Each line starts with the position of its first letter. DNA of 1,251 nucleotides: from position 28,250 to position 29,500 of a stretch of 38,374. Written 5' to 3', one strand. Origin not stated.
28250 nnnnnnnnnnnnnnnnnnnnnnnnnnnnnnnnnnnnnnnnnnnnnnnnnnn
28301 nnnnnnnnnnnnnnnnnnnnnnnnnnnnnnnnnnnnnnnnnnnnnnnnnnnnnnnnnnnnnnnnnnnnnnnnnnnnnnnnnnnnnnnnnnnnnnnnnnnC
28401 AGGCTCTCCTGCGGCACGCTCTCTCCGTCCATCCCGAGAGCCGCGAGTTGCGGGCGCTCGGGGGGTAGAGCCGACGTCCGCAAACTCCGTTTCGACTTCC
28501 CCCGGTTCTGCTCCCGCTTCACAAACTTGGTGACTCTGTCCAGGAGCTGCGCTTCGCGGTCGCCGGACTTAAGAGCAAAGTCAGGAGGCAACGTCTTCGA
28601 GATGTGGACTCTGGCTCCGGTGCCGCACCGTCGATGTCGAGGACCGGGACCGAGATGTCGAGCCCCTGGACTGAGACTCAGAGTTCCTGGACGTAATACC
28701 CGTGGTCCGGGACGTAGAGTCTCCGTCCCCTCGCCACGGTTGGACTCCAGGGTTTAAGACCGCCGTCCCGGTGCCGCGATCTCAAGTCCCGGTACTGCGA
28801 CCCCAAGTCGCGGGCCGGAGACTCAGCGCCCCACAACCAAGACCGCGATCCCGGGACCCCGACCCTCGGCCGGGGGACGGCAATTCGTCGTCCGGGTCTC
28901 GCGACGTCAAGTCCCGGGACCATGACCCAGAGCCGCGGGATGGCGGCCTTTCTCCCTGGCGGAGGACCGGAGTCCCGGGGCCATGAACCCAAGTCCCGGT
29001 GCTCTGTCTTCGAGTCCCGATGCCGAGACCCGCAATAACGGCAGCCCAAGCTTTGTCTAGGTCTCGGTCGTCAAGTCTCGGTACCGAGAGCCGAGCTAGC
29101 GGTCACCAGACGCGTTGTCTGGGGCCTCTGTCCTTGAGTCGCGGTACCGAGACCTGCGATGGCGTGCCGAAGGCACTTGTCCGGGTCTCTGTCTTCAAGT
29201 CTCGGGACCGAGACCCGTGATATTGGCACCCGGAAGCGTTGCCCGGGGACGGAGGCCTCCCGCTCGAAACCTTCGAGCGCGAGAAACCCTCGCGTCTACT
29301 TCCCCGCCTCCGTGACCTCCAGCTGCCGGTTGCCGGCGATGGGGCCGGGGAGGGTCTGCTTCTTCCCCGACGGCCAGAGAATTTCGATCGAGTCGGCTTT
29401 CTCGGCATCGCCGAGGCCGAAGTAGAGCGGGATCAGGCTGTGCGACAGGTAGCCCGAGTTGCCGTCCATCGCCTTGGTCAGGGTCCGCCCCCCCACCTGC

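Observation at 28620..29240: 620-bp degenerate tandem array (R2) with palindromic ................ cores between two convergent genes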

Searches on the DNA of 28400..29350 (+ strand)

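Call 35: search_dna_similar(query=window:28469-29295:+, collection=plasmids, mode=distant, max_evalue=0.001)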
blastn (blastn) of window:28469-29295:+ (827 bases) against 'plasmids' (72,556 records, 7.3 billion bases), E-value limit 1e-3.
No match.

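Call 91: search_rna_families(source=window, start=28400, end=29350, threshold=evalue, max_evalue=1)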
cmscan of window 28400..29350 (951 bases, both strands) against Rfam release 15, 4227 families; matches with E-value up to 1: 3.
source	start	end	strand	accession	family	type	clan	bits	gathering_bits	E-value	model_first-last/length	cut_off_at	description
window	28782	28858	-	RF03767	mir-3432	Gene; miRNA;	-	24.2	80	0.032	1-78/78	no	mir-3432 microRNA precursor family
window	28785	28858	-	RF03214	mir-769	Gene; miRNA;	-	22.7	57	0.089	1-81/81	no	mir-769 microRNA precursor family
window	28780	28864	-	RF00877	mir-592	Gene; miRNA;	-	18.6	67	0.69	1-88/88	no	mir-592 microRNA precursor family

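Call 92: search_dna_similar(query=window:28469-29295:+, collection=phages, mode=distant, max_evalue=0.001)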
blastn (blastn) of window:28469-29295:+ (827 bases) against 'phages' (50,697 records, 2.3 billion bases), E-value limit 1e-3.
No match.
